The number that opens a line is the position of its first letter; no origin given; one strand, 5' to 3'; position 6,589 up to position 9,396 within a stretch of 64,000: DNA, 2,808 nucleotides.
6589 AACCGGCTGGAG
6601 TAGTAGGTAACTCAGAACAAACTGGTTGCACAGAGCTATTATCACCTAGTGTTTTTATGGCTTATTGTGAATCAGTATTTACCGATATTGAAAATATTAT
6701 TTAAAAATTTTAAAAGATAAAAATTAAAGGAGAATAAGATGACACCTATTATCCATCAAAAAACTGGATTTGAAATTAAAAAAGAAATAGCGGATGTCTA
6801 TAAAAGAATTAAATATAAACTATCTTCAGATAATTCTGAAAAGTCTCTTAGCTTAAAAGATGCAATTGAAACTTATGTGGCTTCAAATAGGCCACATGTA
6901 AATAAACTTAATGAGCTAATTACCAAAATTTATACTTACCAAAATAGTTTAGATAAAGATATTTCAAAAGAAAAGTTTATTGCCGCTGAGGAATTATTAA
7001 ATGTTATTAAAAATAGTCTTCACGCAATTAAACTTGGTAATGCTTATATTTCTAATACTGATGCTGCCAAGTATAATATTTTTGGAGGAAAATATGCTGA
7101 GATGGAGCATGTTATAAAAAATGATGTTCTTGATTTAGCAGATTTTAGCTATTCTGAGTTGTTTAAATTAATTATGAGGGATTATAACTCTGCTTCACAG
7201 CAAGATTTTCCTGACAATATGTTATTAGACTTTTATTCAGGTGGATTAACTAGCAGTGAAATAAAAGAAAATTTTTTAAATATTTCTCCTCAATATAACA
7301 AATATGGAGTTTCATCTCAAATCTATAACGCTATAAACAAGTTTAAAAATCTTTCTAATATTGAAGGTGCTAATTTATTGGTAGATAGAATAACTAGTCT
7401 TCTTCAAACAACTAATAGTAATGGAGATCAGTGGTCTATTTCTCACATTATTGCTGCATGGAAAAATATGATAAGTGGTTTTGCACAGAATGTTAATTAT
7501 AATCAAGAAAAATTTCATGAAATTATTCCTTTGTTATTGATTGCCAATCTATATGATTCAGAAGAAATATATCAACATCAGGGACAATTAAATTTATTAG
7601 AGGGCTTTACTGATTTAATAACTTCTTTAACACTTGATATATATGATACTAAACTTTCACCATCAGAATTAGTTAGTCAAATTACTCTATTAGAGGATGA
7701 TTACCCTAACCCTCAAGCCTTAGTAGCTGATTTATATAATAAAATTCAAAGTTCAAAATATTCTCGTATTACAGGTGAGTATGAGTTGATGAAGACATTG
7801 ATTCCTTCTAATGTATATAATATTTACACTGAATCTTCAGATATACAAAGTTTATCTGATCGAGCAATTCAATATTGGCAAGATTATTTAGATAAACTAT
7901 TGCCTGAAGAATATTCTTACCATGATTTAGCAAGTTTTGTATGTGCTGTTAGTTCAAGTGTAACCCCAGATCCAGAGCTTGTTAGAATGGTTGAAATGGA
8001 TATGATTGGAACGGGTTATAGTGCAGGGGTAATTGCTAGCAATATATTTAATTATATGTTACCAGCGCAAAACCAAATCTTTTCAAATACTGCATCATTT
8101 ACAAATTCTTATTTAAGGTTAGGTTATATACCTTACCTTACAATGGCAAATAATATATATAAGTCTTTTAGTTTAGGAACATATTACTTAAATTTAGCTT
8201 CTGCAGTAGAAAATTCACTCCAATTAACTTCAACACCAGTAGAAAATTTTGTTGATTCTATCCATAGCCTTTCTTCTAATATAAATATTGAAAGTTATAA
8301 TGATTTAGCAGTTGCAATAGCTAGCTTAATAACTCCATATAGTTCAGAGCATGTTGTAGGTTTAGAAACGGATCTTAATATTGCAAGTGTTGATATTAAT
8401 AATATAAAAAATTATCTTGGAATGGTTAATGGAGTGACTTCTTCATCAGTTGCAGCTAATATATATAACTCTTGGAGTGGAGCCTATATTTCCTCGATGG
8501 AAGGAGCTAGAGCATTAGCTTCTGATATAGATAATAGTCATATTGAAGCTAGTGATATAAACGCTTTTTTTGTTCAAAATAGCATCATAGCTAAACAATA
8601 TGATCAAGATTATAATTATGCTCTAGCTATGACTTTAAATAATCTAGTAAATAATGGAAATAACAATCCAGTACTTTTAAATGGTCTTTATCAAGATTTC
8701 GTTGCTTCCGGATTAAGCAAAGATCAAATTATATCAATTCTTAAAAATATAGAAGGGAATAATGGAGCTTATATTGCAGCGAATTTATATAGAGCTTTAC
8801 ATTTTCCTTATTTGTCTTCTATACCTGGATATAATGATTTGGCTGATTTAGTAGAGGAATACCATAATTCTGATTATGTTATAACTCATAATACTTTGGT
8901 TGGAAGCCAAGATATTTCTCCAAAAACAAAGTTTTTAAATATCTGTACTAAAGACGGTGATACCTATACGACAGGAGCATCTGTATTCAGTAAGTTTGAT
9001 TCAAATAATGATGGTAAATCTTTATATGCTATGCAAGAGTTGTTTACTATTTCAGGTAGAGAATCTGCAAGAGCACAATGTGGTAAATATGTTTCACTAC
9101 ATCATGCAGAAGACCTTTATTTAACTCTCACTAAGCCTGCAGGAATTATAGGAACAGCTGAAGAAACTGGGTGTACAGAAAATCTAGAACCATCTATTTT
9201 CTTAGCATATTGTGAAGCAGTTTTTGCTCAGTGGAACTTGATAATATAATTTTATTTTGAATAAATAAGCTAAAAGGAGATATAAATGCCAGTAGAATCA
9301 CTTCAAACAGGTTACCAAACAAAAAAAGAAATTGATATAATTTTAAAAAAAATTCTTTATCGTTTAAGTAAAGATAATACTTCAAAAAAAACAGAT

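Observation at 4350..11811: Three tandem, co-oriented ~800-aa paralogs of a family I cannot assign to anything known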

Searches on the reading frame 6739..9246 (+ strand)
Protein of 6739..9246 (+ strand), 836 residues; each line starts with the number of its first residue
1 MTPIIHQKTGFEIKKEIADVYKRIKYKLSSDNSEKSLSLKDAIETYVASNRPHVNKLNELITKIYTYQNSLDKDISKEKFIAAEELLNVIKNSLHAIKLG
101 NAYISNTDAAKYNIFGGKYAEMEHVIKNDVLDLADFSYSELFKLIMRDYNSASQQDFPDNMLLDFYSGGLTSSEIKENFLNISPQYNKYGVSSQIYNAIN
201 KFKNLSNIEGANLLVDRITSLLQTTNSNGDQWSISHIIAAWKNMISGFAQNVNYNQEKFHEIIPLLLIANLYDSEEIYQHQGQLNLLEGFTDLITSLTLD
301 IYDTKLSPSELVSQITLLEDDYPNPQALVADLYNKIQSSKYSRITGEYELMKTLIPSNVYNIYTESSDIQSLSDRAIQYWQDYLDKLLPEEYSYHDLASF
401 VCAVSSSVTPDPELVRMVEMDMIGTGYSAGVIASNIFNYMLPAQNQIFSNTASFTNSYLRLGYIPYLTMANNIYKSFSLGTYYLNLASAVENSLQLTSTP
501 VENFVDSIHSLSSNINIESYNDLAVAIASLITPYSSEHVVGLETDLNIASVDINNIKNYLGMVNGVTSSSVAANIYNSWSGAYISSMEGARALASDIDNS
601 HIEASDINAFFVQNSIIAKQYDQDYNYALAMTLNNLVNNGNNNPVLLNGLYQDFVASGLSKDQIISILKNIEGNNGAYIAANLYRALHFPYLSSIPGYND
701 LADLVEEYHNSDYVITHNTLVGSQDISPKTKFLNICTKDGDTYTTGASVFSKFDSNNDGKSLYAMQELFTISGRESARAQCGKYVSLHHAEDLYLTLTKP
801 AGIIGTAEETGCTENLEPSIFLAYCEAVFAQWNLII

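Call 6: search_protein_families(library=pfam, proteins=[window:6739-9246:+], max_evalue=1)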
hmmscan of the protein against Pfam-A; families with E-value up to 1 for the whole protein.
window:6739-9246:+ (836 aa): 2 families
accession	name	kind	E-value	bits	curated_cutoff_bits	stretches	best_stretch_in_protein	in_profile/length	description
PF04356.17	DUF489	-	0.0023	18.4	26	1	243-366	14-133/192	Protein of unknown function (DUF489)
PF09288.16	UBA_3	-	0.21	11.9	20.4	0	651-670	13-32/55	Fungal ubiquitin-associated domain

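Call 7: search_protein_families(library=ncbifam, proteins=[window:6739-9246:+], max_evalue=1)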
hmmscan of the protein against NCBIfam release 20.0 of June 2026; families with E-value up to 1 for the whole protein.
window:6739-9246:+ (836 aa): 2 families
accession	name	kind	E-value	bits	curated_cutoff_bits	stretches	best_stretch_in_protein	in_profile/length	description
NF005657.0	PRK07432.1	equivalog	0.012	14.8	453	1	468-585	67-187/291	S-methyl-5'-thioadenosine phosphorylase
NF001246.0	PRK00218.1-2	equivalog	0.048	13.4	181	1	243-366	20-139/207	high frequency lysogenization protein HflD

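Call 8: find_homologous_proteins(query=window:6739-9246:+)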
Query window:6739-9246:+ (836 aa): 1 proteins with E <= 0.001 among 8000 candidates.
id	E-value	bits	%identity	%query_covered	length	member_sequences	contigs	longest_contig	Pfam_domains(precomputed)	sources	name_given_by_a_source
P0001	0.0e+0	1837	100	100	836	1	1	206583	-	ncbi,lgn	-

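Call 11: find_encoding_contigs(protein=P0001, flank=10000, max_places=5)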
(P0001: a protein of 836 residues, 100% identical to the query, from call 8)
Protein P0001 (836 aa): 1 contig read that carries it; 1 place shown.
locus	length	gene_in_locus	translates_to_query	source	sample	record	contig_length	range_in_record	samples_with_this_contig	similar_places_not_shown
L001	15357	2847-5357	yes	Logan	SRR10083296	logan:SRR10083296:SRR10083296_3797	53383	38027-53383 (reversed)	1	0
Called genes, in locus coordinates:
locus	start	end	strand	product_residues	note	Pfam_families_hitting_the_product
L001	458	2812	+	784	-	-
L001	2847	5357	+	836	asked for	-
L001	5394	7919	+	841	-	-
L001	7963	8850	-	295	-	PF01565:FAD_binding_4, PF02873:MurB_C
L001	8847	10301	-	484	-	PF01225:Mur_ligase, PF08245:Mur_ligase_M, PF02875:Mur_ligase_C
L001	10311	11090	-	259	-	PF02582:DUF155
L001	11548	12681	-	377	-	PF02463:SMC_N (weak), PF00005:ABC_tran, PF13304:AAA_21, PF12857:TOBE_3 (weak)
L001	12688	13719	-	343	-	PF25917:BSH_RND, PF25973:BSH_CzcB (weak), PF25997:BSH_YhbJ (faint), PF25954:Beta-barrel_RND_2 (weak)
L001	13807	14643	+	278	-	PF00528:BPD_transp_1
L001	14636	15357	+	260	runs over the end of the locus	PF00528:BPD_transp_1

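Call 22: list_cluster_members(proteins=[P0001, P0004, P0005, P0006, P0008, P0010, P0012, P0015, P0022, P0026])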
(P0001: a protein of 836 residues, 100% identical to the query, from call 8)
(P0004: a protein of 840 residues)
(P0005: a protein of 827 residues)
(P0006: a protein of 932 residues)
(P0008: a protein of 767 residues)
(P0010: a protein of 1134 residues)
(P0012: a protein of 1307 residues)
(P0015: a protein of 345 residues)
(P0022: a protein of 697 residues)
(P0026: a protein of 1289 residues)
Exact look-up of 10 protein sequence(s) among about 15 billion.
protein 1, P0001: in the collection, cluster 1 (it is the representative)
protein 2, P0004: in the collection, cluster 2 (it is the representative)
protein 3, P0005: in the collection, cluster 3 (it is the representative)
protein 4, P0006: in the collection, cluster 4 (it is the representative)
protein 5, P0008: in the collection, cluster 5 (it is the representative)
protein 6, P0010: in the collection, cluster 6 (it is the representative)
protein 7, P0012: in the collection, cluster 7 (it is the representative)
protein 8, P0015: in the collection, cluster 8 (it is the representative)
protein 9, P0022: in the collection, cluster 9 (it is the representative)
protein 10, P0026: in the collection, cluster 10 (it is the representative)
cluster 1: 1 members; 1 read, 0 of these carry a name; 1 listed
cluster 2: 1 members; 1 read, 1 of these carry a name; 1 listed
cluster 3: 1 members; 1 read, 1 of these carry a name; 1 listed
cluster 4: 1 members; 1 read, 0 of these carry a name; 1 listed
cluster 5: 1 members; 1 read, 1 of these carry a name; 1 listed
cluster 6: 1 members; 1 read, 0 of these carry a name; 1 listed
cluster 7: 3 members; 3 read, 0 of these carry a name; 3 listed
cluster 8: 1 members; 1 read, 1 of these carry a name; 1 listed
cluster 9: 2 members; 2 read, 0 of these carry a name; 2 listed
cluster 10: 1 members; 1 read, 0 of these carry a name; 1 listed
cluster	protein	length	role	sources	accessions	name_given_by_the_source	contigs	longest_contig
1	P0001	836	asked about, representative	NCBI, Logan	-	-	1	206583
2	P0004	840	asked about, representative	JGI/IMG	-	hypothetical protein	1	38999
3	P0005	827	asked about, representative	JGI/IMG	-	hypothetical protein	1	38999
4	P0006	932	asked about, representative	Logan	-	-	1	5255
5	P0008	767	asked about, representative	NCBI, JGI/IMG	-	hypothetical protein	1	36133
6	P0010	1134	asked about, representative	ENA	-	-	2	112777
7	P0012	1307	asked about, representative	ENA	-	-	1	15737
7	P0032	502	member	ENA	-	-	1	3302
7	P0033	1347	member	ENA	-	-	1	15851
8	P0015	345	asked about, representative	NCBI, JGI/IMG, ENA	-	hypothetical protein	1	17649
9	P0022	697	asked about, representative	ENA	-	-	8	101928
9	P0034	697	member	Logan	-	-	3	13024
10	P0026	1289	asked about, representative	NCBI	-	-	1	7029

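Call 34: search_protein_families(library=phrogs, proteins=[window:6739-9246:+], max_evalue=0.1)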
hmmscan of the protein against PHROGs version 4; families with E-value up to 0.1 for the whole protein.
window:6739-9246:+ (836 aa): 0 families

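Call 38: search_solved_structures(query=A3, max_evalue=10)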
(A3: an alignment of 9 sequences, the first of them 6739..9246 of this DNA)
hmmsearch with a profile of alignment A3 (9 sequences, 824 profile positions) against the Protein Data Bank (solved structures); distinct sequences matched with E-value up to 10: 10.
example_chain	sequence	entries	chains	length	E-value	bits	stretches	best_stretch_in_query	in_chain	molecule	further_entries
9r1o_A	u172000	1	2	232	0.027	16.2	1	12-156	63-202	sc-apCC-6-DPH-NR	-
1qcy_A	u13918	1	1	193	0.12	14.1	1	61-189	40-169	I-DOMAIN OF INTEGRIN ALPHA1BETA1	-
5jub_A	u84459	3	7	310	0.15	13.7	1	122-230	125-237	Transcriptional regulator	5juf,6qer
1qc5_A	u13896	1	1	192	0.18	13.5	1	61-189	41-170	PROTEIN (ALPHA1 BETA1 INTEGRIN)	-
4a0q_A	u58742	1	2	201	0.21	13.2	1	61-189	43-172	INTEGRIN ALPHA-1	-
1pt6_A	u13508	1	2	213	0.28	12.8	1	61-189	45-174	Integrin alpha-1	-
1qc5_B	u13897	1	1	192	0.6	11.7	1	61-189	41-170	PROTEIN (ALPHA1 BETA1 INTEGRIN)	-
2m32_A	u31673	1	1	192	0.75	11.4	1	61-189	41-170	Integrin alpha-1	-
5hgj_A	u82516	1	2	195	0.77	11.4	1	61-189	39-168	Integrin alpha-1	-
2ypf_A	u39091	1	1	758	4.3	8.9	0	645-672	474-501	AVRBS3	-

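Call 41: predict_structure(alignment_id=A3)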
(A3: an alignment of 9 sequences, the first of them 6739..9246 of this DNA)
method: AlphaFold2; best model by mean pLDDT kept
length: 836 residues; sequences in the alignment: 9
mean_pLDDT: 75.1   pTM: 0.69
mean pLDDT of the five models: 75.1, 73.7, 71.2, 64.2, 61.9
residues with pLDDT >= 90: 186; 70-90: 393; 50-70: 144; < 50: 113
segments of 3 or more residues with pLDDT < 50: 1-9, 95-117, 151-154, 274-288, 338-340, 356-369, 453-460, 620-622, 711-730, 831-836
pLDDT, mean of each block of 10 residues (from residue 1): 35 76 85 88 78 62 83 84 85 48 34 46 77 83 70 58 87 90 74 84 80 89 82 90 79 58 77 47 46 82 79 89 91 74 75 57 42 56 55 84 64 92 91 81 58 46 67 87 91 91 92 93 96 92 91 85 83 87 89 94 93 70 75 85 85 89 93 94 91 83 70 32 28 85 88 76 66 58 67 83 87 72 63 33
secondary structure, 60 per line:
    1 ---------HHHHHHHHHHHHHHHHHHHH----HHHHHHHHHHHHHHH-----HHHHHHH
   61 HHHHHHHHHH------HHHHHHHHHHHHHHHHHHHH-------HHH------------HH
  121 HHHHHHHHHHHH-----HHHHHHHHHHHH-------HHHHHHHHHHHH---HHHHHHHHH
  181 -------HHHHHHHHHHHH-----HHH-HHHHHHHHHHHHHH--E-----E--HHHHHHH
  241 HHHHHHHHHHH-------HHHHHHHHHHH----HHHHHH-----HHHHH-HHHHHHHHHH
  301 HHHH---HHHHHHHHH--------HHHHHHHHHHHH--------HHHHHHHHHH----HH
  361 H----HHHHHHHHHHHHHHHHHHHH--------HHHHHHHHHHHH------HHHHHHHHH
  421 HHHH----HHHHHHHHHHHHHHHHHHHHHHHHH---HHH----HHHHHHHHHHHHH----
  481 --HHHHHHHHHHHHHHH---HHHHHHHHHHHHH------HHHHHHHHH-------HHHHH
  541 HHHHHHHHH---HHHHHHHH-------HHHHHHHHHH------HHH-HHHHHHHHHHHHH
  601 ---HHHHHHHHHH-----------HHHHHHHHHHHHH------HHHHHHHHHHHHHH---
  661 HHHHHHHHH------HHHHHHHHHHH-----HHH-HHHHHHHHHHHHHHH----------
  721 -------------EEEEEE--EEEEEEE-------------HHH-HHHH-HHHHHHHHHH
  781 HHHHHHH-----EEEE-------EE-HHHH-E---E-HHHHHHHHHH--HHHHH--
elements in order (helices of 4 or more, strands of 3 or more residues): H10-29 H34-48 H54-70 H77-96 H119-132 H138-149 H157-168 H172-180 H188-199 H209-222 H234-251 H259-269 H274-279 H285-289 H291-304 H308-316 H325-336 H345-354 H366-385 H394-405 H412-424 H429-453 H464-476 H483-497 H501-513 H520-528 H536-549 H553-560 H568-577 H588-600 H604-613 H625-637 H644-657 H661-669 H676-686 H696-710 E734-739 E742-748 H766-769 H771-787 E793-796 H807-810 H818-827 H830-834

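Call 43: fold_search(model_id=the predicted structure, library=pdb)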
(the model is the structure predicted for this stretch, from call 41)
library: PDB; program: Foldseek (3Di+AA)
matches with E <= 10: 109; with E <= 0.001: 0
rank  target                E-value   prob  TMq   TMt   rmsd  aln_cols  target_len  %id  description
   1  8hw4                  2.8e-02  0.10  0.08  0.06  40.9      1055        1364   10  Cryo-EM structure of dehydroepiandrosterone sulfate-bound human ABC transporter ABCC3 in nanodiscs (released 2023-06-07)
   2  8pm6                  3.2e-02  0.11  0.09  0.09  34.1       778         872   11  Human bile salt export pump (BSEP) in complex with inhibitor GBM in nanodiscs (released 2023-11-22)
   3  6iv8_C                2.9e-01  0.07  0.10  0.10  30.5       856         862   11  the selenomethionine(SeMet)-derived Cas13d binary complex (released 2019-06-19)
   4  8izp                  3.0e-01  0.06  0.10  0.08  41.8      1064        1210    9  Multidrug resistance-associated protein 3 (released 2024-04-10)
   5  6qxa_B                5.6e-01  0.03  0.08  0.09  30.9       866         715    9  Structure of membrane bound pyrophosphatase from Thermotoga maritima in complex with imidodiphosphate and N-[(2-amino- (released 2019-04-10)
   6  4hny_A                7.2e-01  0.04  0.09  0.09  26.8       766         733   12  Apo N-terminal acetyltransferase complex A (released 2014-03-26)
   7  4hny_C                8.2e-01  0.04  0.08  0.08  26.2       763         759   12  Apo N-terminal acetyltransferase complex A (released 2014-03-26)
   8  5fdn_B                8.9e-01  0.03  0.08  0.08  29.0       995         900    9  Crystal structure of phosphoenolpyruvate carboxylase from Arabidopsis thaliana in complex with aspartate and citrate (released 2017-02-08)
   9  8xol                  8.9e-01  0.03  0.09  0.08  40.9      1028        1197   11  Cryo-EM structure of human ABCC4 with ANP bound in NBD1 (released 2024-07-17)
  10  4a01_A                1.1e+00  0.02  0.09  0.09  28.7       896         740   10  Crystal Structure of the H-Translocating Pyrophosphatase (released 2012-03-28)
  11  5uak_A                1.1e+00  0.02  0.09  0.08  38.5       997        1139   11  Dephosphorylated, ATP-free human cystic fibrosis transmembrane conductance regulator (CFTR) (released 2017-01-18)
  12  5h5m_A                1.2e+00  0.06  0.09  0.15  20.8       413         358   11  Crystal structure of HMP-1 M domain (released 2017-03-29)
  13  4mlb_C                1.3e+00  0.04  0.09  0.14  24.7       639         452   12  Reverse polarity of binding pocket suggests different function of a MOP superfamily transporter from Pyrococcus furios (released 2013-09-25)
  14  7a65_A                1.3e+00  0.02  0.09  0.07  38.7      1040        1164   10  Nanodisc reconstituted, drug-free human ABCB1 in complex with MRK16 Fab (released 2020-10-14)
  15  7w4p_B                1.4e+00  0.02  0.09  0.07  39.5      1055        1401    9  The structure of KATP H175K mutant in closed state (released 2022-06-01)
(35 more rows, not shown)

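Call 76: search_dna_similar(query=window:6739-9246:+, collection=plasmids, mode=protein, max_evalue=0.01)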
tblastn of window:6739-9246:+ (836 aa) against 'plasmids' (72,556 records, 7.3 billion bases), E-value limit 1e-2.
No match.

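Call 83: search_protein_families(library=padloc, proteins=[window:6739-9246:+], max_evalue=0.01)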
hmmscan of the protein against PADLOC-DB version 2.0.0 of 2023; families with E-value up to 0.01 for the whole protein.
window:6739-9246:+ (836 aa): 0 families

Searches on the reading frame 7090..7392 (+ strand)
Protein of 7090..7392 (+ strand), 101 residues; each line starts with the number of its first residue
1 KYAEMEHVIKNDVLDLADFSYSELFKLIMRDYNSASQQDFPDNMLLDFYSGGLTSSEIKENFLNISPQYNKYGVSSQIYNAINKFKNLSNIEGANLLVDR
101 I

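Call 85: search_solved_structures(query=A7, max_evalue=5)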
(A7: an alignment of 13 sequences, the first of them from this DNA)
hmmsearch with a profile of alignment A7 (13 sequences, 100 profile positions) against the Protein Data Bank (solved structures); distinct sequences matched with E-value up to 5: 0.

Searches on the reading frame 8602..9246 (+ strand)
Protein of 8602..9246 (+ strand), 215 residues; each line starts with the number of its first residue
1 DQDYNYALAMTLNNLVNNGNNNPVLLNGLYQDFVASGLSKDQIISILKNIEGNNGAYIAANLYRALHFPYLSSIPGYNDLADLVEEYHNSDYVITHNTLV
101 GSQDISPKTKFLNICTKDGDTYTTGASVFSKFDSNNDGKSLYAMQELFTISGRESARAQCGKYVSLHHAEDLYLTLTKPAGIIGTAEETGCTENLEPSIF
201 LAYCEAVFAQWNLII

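Call 79: find_related_loci(query=A6, collection=metagenome_contigs, flank=10000)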
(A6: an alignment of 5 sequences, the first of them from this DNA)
Query A6 (215 aa) in metagenome_contigs; peptide patterns used: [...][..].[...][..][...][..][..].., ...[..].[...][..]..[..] (x = any residue, [..] = any of these).
181 stretches matched a pattern; 1 encode a relative of the query (tblastn E <= 1e-3); 1 distinct loci.
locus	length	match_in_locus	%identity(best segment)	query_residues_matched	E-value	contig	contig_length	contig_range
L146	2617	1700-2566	50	1-208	3e-64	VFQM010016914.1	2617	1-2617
